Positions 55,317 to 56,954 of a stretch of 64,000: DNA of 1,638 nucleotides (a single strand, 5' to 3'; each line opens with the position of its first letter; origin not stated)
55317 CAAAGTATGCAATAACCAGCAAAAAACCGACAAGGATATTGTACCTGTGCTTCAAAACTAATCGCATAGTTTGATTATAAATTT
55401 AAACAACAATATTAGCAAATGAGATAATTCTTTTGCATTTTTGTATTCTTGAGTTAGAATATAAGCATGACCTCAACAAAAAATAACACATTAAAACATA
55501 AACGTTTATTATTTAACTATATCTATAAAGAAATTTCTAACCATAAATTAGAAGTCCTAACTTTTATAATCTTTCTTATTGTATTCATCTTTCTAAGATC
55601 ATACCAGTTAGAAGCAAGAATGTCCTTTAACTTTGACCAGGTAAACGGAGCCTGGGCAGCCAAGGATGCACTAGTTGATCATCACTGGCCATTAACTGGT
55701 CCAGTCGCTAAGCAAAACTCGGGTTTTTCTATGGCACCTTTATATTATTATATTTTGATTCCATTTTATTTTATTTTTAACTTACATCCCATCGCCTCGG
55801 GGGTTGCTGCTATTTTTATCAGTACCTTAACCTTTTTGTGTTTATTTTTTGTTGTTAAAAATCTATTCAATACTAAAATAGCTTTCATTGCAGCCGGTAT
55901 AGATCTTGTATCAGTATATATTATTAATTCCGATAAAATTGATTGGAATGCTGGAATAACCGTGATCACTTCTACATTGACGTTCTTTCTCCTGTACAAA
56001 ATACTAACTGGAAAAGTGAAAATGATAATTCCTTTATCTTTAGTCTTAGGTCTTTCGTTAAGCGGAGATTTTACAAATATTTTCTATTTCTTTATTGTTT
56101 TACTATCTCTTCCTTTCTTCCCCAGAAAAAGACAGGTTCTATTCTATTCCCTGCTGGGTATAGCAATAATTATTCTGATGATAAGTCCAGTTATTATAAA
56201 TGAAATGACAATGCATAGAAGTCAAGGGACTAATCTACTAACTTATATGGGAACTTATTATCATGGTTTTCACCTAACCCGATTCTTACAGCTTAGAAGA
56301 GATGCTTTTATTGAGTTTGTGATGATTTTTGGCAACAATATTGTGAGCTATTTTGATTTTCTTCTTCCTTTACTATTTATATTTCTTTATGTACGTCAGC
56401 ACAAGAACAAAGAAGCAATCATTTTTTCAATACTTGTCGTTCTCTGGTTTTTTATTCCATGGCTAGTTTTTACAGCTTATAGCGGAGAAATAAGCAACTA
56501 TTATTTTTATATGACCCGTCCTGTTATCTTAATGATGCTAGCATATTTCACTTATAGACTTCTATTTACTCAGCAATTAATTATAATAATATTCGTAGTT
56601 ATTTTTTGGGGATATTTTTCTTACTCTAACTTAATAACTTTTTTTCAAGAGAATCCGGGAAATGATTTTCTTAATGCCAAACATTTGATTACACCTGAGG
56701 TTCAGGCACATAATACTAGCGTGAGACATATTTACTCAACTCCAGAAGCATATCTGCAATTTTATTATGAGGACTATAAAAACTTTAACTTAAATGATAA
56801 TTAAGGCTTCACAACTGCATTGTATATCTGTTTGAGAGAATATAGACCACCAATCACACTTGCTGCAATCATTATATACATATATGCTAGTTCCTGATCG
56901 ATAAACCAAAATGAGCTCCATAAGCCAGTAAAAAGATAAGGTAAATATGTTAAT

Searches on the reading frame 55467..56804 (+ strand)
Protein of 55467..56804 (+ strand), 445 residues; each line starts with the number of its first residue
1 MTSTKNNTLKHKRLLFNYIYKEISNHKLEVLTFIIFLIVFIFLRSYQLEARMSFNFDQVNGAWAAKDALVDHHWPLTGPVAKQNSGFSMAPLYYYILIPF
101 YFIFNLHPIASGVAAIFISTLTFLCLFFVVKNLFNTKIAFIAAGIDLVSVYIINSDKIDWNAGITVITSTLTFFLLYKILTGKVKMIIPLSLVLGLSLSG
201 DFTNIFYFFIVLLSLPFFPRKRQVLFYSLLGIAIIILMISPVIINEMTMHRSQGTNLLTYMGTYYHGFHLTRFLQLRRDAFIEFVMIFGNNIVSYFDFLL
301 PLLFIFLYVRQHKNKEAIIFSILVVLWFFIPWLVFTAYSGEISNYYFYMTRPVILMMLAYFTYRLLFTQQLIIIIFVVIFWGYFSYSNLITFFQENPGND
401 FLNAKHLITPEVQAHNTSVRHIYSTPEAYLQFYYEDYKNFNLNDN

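Call 55: search_protein_families(library=pfam, proteins=[window:55467-56804:+], max_evalue=0.001)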
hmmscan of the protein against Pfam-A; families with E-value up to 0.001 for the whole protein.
window:55467-56804:+ (445 aa): 1 family
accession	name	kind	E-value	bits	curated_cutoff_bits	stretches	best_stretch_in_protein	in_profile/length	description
PF13231.12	PMT_2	-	0.00043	21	26.1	1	90-244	3-159/160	Dolichyl-phosphate-mannose-protein mannosyltransferase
